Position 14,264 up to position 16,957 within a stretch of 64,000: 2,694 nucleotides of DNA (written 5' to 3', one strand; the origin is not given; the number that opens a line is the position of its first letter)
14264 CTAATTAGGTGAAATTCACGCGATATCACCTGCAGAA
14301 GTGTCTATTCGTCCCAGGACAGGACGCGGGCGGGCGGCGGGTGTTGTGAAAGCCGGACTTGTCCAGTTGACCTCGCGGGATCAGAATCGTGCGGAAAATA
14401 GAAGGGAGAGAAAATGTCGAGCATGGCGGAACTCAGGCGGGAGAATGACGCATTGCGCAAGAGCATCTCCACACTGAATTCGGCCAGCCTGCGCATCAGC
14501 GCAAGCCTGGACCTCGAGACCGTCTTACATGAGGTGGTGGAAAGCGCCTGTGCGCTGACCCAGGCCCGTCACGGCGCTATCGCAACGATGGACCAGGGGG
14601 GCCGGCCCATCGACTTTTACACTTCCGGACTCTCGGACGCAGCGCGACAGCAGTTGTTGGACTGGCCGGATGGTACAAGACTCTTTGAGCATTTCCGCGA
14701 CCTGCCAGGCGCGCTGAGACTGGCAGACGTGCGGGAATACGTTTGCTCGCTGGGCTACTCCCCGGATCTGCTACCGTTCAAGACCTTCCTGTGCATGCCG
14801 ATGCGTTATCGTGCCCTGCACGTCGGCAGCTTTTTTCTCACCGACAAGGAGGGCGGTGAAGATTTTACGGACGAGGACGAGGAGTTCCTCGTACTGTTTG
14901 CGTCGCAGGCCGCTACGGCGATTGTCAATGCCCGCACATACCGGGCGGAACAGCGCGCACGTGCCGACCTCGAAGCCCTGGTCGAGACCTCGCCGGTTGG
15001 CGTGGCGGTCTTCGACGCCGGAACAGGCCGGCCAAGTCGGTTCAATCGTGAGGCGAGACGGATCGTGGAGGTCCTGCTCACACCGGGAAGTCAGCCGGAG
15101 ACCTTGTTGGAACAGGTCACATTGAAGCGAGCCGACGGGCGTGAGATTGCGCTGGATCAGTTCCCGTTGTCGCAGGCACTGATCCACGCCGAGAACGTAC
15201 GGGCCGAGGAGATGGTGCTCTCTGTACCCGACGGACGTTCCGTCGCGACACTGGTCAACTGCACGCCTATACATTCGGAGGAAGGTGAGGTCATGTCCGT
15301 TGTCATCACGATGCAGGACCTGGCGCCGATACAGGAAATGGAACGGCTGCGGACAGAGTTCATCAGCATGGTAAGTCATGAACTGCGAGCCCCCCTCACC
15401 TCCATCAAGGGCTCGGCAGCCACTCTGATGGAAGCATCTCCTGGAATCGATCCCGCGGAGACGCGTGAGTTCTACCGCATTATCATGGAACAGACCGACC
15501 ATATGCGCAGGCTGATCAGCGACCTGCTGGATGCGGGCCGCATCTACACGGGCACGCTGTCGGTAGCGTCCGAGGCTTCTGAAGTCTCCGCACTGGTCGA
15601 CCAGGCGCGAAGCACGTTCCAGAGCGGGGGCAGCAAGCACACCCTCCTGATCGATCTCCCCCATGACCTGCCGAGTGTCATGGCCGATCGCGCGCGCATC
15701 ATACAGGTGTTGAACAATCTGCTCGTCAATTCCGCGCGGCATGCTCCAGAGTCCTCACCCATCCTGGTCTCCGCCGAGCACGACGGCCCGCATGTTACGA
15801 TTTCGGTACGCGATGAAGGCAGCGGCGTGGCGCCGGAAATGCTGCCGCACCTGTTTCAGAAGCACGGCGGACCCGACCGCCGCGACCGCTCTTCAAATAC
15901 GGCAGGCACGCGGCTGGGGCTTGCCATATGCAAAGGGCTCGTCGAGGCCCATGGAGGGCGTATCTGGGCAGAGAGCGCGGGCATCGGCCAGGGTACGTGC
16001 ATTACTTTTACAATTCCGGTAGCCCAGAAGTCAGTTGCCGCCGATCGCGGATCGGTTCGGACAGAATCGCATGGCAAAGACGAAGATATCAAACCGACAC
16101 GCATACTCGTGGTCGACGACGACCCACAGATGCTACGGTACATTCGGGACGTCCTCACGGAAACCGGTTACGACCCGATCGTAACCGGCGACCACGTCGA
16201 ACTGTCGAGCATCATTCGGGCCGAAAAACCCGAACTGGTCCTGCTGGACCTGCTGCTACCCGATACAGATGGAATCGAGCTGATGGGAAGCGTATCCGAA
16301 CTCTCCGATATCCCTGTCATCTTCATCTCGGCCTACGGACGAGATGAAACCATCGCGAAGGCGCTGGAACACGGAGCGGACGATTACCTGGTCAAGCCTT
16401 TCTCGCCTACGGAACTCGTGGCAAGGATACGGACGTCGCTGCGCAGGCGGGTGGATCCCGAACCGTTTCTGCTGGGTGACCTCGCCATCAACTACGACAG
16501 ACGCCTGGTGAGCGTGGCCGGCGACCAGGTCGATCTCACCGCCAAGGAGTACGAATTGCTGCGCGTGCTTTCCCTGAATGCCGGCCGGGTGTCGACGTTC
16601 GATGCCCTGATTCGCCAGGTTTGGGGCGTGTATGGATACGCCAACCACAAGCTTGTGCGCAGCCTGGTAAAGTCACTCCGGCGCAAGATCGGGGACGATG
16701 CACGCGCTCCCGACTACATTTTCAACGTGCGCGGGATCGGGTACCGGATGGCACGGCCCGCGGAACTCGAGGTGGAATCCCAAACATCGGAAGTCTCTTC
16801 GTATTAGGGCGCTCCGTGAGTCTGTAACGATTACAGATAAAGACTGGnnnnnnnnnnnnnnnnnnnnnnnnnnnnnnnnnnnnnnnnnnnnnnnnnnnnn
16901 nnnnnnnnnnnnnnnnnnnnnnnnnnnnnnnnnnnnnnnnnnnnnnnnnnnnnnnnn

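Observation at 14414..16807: Unusual one-component architecture: sensor histidine kinase fused to a complete OmpR-type response regulator (REC + winged helix)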

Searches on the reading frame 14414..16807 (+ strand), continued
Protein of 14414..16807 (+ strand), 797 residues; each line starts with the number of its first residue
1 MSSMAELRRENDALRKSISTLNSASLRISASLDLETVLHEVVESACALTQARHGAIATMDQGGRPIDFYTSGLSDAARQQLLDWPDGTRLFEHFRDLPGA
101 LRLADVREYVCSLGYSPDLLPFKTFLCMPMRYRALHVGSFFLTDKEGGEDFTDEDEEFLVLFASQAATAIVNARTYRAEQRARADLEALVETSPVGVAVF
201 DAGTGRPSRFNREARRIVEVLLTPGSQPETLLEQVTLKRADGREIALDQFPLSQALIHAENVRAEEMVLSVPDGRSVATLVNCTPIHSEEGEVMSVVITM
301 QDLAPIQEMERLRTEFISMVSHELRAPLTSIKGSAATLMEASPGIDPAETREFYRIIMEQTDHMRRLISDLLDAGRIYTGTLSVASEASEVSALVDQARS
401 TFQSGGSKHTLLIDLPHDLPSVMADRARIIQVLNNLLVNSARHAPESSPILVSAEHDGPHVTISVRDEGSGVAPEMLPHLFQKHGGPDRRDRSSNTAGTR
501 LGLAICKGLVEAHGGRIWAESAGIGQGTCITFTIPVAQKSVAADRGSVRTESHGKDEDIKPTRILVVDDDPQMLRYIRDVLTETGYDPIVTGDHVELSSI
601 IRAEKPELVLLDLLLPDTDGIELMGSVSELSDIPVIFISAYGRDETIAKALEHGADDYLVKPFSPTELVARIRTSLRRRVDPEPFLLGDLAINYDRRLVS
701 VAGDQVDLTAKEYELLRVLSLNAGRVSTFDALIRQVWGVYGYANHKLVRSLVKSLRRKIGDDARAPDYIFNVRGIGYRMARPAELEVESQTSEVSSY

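Call 92: search_protein_families(library=pfam, proteins=[P0164, P0199, P0208, P0147, P0219, P0148, P0252, P0232, P0195, P0142], max_evalue=0.00001)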
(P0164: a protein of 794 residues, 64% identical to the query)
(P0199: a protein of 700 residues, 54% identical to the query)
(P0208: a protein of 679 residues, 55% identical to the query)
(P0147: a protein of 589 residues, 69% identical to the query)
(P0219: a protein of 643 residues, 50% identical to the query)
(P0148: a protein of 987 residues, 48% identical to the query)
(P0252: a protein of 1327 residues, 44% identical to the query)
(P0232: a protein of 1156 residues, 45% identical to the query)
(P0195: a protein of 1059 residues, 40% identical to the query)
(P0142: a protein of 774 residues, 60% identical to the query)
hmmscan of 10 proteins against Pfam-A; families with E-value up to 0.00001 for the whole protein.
P0164 (794 aa): 6 families
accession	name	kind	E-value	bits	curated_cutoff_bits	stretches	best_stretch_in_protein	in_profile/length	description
PF02518.31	HATPase_c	-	5.6e-27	94.8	26.4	1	459-570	2-109/111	Histidine kinase-, DNA gyrase B-, and HSP90-like ATPase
PF00512.31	HisKA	-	3.5e-15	56.2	26.9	1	346-414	1-66/66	His Kinase A (phospho-acceptor) domain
PF13185.12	GAF_2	-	1.1e-08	35.8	28.6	1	61-204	2-136/136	GAF domain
PF01590.32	GAF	-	3.6e-08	34.4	22.4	1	62-203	1-133/133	GAF domain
PF13581.12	HATPase_c_2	-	1e-07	32.4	27.4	1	460-553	29-116/127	Histidine kinase-like ATPase domain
PF00989.32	PAS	-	2.8e-06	27.7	22.6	0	218-336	2-112/113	PAS fold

P0199 (700 aa): 5 families
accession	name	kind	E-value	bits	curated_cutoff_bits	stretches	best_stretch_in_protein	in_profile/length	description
PF02518.31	HATPase_c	-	1.6e-29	103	26.4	1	454-565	2-109/111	Histidine kinase-, DNA gyrase B-, and HSP90-like ATPase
PF00512.31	HisKA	-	5e-16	58.9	26.9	1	342-409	2-66/66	His Kinase A (phospho-acceptor) domain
PF13185.12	GAF_2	-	3.7e-12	47.1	28.6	1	58-200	2-136/136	GAF domain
PF01590.32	GAF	-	1.6e-10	42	22.4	1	59-199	1-133/133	GAF domain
PF00989.32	PAS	-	2.3e-07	31.2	22.6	1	215-332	3-113/113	PAS fold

P0208 (679 aa): 5 families
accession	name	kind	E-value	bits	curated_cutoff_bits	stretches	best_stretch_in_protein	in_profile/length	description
PF02518.31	HATPase_c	-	6.2e-26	91.4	26.4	1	428-535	2-110/111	Histidine kinase-, DNA gyrase B-, and HSP90-like ATPase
PF00512.31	HisKA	-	2.4e-17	63.2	26.9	1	315-383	1-66/66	His Kinase A (phospho-acceptor) domain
PF13185.12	GAF_2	-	2.3e-10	41.2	28.6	1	35-174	2-136/136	GAF domain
PF13581.12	HATPase_c_2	-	2.1e-07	31.4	27.4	1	427-530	27-125/127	Histidine kinase-like ATPase domain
PF01590.32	GAF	-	4.2e-06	27.8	22.4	0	36-173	1-133/133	GAF domain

P0147 (589 aa): 6 families
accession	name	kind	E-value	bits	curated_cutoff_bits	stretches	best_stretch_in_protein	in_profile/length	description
PF00072.30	Response_reg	-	1.6e-21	77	30.2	1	370-479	1-111/111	Response regulator receiver domain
PF00486.34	Trans_reg_C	-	3.1e-21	75.7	26.2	1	510-585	2-77/77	Transcriptional regulatory protein, C terminal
PF00512.31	HisKA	-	1.9e-11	44.3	26.9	1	312-369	1-55/66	His Kinase A (phospho-acceptor) domain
PF13185.12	GAF_2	-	2.2e-11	44.6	28.6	1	32-171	2-136/136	GAF domain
PF01590.32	GAF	-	9.4e-11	42.8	22.4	1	33-170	1-133/133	GAF domain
PF00989.32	PAS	-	5.7e-07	30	22.6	1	185-302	2-112/113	PAS fold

P0219 (643 aa): 9 families
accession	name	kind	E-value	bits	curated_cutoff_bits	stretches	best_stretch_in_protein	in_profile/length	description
PF00072.30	Response_reg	-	7.3e-26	90.9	30.2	1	419-528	1-111/111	Response regulator receiver domain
PF00512.31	HisKA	-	2.3e-18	66.4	26.9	1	312-377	2-64/66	His Kinase A (phospho-acceptor) domain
PF00486.34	Trans_reg_C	-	6.9e-18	64.9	26.2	1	564-640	1-77/77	Transcriptional regulatory protein, C terminal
PF13426.13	PAS_9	-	2e-11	44.5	27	1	193-303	1-102/103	PAS domain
PF13185.12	GAF_2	-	2.7e-11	44.3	28.6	1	31-169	2-135/136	GAF domain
PF00989.32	PAS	-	2.4e-09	37.6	22.6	1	184-302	2-113/113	PAS fold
PF01590.32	GAF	-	8.9e-09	36.4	22.4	1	32-169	1-133/133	GAF domain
PF08448.16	PAS_4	-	1.2e-08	35.6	23.1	1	192-305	4-108/110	PAS fold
PF12860.13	PAS_7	-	7.3e-06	26.6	27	0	194-307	6-112/115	PAS fold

P0148 (987 aa): 7 families
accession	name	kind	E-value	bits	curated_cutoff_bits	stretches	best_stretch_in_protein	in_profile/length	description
PF13185.12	GAF_2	-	2.7e-32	112.3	28.6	2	49-187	2-135/136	GAF domain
PF01590.32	GAF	-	5.6e-29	101.8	22.4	2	50-187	1-133/133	GAF domain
PF00486.34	Trans_reg_C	-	4.2e-22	78.5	26.2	1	907-983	1-77/77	Transcriptional regulatory protein, C terminal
PF02518.31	HATPase_c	-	1.3e-19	71.1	26.4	1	616-738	2-109/111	Histidine kinase-, DNA gyrase B-, and HSP90-like ATPase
PF00512.31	HisKA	-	5.5e-16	58.8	26.9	1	504-571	2-66/66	His Kinase A (phospho-acceptor) domain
PF00072.30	Response_reg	-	1.7e-14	54.4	30.2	1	762-871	1-111/111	Response regulator receiver domain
PF13492.12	GAF_3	-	1.9e-11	44.9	27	1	226-364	2-129/129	GAF domain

P0252 (1327 aa): 12 families
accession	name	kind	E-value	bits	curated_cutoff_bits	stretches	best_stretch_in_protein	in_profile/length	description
PF00989.32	PAS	-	2e-75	250.5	22.6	5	583-690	5-113/113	PAS fold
PF08448.16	PAS_4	-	2.4e-74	247.1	23.1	5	81-188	4-110/110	PAS fold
PF13426.13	PAS_9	-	1.4e-68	228.1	27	3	590-692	2-103/103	PAS domain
PF13188.13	PAS_8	-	1.1e-34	117.6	21.8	2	72-118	1-48/65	PAS domain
PF08447.18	PAS_3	-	2.4e-30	105.1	25.6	2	354-437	3-88/89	PAS fold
PF00072.30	Response_reg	-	3e-28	98.7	30.2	1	1103-1212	1-111/111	Response regulator receiver domain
PF02518.31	HATPase_c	-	2e-26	93.1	26.4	1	952-1062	2-109/111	Histidine kinase-, DNA gyrase B-, and HSP90-like ATPase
PF00486.34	Trans_reg_C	-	4.9e-22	78.2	26.2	1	1248-1324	1-77/77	Transcriptional regulatory protein, C terminal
PF00512.31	HisKA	-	1.6e-17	63.7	26.9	1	841-907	2-66/66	His Kinase A (phospho-acceptor) domain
PF24820.1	Diguanyl_cycl_sensor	-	5.8e-14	52.4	28.1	0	85-151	9-74/109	Diguanylate cyclase-like sensor domain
PF12860.13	PAS_7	-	2e-11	44.5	27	0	209-255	6-53/115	PAS fold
PF13596.12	PAS_10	-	4.8e-09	37.3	22.1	0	211-271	12-71/106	PAS domain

P0232 (1156 aa): 10 families
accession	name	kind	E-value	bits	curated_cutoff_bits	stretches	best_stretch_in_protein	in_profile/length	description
PF13426.13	PAS_9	-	1.4e-36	125.3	27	3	427-529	3-103/103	PAS domain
PF00989.32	PAS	-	3.7e-34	117.6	22.6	3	282-377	2-98/113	PAS fold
PF08448.16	PAS_4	-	5.4e-31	107.5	23.1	2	287-397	1-110/110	PAS fold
PF02518.31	HATPase_c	-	3.8e-30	105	26.4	1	792-899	2-107/111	Histidine kinase-, DNA gyrase B-, and HSP90-like ATPase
PF00072.30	Response_reg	-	4.1e-29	101.4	30.2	1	932-1041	1-111/111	Response regulator receiver domain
PF00486.34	Trans_reg_C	-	3.4e-23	82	26.2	1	1077-1153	1-77/77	Transcriptional regulatory protein, C terminal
PF14417.12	MEDS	-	3.4e-21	76.2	29.8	1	3-136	27-161/161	MEDS: MEthanogen/methylotroph, DcmR Sensory domain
PF00512.31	HisKA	-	1.1e-17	64.2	26.9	1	680-747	2-66/66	His Kinase A (phospho-acceptor) domain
PF13188.13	PAS_8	-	1.2e-17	63.6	21.8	0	551-611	1-59/65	PAS domain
PF08447.18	PAS_3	-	2.8e-11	44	25.6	0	311-377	9-77/89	PAS fold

P0195 (1059 aa): 11 families
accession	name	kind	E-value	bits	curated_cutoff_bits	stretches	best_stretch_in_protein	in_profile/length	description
PF02518.31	HATPase_c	-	4.3e-29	101.6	26.4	1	692-802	2-109/111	Histidine kinase-, DNA gyrase B-, and HSP90-like ATPase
PF00072.30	Response_reg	-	1.1e-28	100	30.2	1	834-942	1-110/111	Response regulator receiver domain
PF13426.13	PAS_9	-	1.2e-26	93.4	27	2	462-571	2-102/103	PAS domain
PF08448.16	PAS_4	-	2.2e-26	92.7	23.1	2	325-441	1-110/110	PAS fold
PF00989.32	PAS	-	8.2e-26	90.7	22.6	3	187-297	2-113/113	PAS fold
PF00486.34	Trans_reg_C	-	6.6e-21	74.6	26.2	1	980-1055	2-77/77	Transcriptional regulatory protein, C terminal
PF08447.18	PAS_3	-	2.9e-19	69.6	25.6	1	208-281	1-75/89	PAS fold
PF00512.31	HisKA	-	1.1e-18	67.4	26.9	1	580-647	2-66/66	His Kinase A (phospho-acceptor) domain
PF13185.12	GAF_2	-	6.3e-18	65.7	28.6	1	14-151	3-135/136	GAF domain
PF13188.13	PAS_8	-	2.3e-17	62.6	21.8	1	319-373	1-54/65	PAS domain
PF01590.32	GAF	-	2.5e-13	51.1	22.4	1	16-151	3-133/133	GAF domain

P0142 (774 aa): 8 families
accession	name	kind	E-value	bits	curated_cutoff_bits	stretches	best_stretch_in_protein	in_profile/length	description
PF02518.31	HATPase_c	-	8.3e-26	91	26.4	1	427-533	3-110/111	Histidine kinase-, DNA gyrase B-, and HSP90-like ATPase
PF00486.34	Trans_reg_C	-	2e-19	69.9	26.2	1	694-770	1-77/77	Transcriptional regulatory protein, C terminal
PF00512.31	HisKA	-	1.2e-17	64.2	26.9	1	314-381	2-66/66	His Kinase A (phospho-acceptor) domain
PF00072.30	Response_reg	-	1.8e-15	57.5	30.2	1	555-663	1-110/111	Response regulator receiver domain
PF13185.12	GAF_2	-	1.6e-11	45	28.6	1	32-171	2-136/136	GAF domain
PF00989.32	PAS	-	7.5e-08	32.8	22.6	1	185-303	2-112/113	PAS fold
PF01590.32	GAF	-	2.1e-07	31.9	22.4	1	33-170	1-133/133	GAF domain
PF13581.12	HATPase_c_2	-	6.8e-07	29.8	27.4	1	434-508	40-111/127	Histidine kinase-like ATPase domain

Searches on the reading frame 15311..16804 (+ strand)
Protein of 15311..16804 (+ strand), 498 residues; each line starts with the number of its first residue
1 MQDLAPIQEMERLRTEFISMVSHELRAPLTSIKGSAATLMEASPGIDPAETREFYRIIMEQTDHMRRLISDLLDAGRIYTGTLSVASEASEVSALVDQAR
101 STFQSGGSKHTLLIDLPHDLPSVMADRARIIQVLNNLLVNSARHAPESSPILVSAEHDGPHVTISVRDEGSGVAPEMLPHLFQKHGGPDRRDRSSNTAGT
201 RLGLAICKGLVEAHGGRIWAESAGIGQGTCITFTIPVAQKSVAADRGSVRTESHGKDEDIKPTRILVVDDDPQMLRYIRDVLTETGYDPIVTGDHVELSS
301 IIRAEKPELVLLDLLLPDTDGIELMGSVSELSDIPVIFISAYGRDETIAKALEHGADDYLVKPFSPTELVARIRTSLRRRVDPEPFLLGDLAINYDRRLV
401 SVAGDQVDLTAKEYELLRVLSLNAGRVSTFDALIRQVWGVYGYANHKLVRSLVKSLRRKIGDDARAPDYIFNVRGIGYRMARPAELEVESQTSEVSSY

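Call 95: search_dna_similar(query=window:15311-16804:+, collection=plasmids, mode=protein, max_rows=25, max_evalue=1e-20)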
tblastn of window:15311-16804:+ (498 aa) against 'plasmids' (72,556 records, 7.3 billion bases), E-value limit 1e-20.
Records with a match: 4730; places in all: 6468; records where one place covers at least 80% of the query: 674.
Best place of each record, by identity: <60% 4730.
By first word of the organism name: Klebsiella 2040; Escherichia 279; Rhizobium 274; Enterobacter 216; Bacillus 151; Ralstonia 145; Salmonella 131; Enterococcus 120; Sinorhizobium 103; Acinetobacter 90; and 225 more.
By predicted mobility (MOB-suite, as given by PLSDB): conjugative 2040; non-mobilizable 2002; mobilizable 688.
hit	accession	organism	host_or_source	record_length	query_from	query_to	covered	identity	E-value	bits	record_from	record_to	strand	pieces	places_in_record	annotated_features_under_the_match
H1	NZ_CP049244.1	Allorhizobium pseudoryzae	cell culture,soil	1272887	9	497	93%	39.3%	2e-61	263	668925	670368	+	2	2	none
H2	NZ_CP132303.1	Shinella sumterensis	Homo sapiens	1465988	9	483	95%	37.9%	1e-36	261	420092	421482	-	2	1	none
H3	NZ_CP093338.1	Shinella sp. H4-D48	whole organism,grassland soil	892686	9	483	95%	38.0%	3e-37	263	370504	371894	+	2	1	sensor histidine kinase KdpD | response regulator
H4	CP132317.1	Shinella sumterensis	Homo sapiens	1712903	9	483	95%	37.7%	4e-37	263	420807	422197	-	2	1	sensor histidine kinase KdpD | response regulator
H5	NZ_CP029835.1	Azospirillum ramasamyi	single cell,Cow dung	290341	9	483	94%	38.3%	3e-65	275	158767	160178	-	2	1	sensor histidine kinase KdpD | response regulator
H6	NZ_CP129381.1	Rhizobium sp. SSA_523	single cell,Sea water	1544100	9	480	95%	37.7%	2e-64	234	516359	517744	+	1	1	none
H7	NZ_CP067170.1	Paracoccus aestuarii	cell culture,isolated from tidal flat ...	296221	9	481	91%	39.2%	7e-60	257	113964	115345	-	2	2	sensor histidine kinase KdpD | response regulator transcription factor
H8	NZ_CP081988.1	Shinella oryzae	cell culture,rhizosphere soil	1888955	9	483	95%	37.3%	2e-35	259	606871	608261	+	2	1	none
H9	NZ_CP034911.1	Sinorhizobium alkalisoli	single cell,root nodule of Sesbania ...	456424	1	480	92%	38.8%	1e-63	270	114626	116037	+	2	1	sensor histidine kinase KdpD | response regulator transcription factor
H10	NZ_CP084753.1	Roseateles sp. XES5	Xenopus laevis,bacterial culture,swab ...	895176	9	480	93%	38.3%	2e-57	249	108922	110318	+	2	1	sensor histidine kinase KdpD | response regulator transcription factor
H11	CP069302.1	Shinella sp. PSBB067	monoisolate,Minnesota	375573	9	480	93%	38.2%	8e-53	233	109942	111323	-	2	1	sensor histidine kinase KdpD | response regulator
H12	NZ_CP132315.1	Shinella oryzae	Homo sapiens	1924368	9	483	90%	39.2%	2e-61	263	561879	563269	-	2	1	none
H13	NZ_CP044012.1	Sinorhizobium sp. BG8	Prosopis cineraria,pure bacterial ...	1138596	3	480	91%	38.4%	2e-56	246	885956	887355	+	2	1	none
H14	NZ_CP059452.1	Azospirillum brasilense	Prokaryotes,soil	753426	9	483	91%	37.8%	1e-63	270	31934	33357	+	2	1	sensor histidine kinase KdpD | response regulator transcription factor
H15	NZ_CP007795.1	Azospirillum argentinense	Triticum aestivum L.,Root,wheat ...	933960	9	483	91%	37.8%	4e-63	268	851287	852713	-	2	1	sensor histidine kinase KdpD | response regulator transcription factor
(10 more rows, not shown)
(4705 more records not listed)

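Call 96: get_annotated_region(hit=H6, flank=4000)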
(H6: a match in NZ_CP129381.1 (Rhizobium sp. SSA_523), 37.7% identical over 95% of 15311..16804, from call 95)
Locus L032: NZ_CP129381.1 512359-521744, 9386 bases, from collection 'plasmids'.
description: Rhizobium sp. SSA_523 strain SSA5.23 plasmid pHM3, complete sequence
organism: Rhizobium sp. SSA_523 (NCBI taxid 2952477)
taxonomy: Bacteria; Pseudomonadota; Alphaproteobacteria; Hyphomicrobiales; Rhizobiaceae; Rhizobium; Rhizobium sp. SSA 523
host: -; source: single cell,Sea water; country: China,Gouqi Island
typing (MOB-suite, as given by PLSDB): non-mobilizable
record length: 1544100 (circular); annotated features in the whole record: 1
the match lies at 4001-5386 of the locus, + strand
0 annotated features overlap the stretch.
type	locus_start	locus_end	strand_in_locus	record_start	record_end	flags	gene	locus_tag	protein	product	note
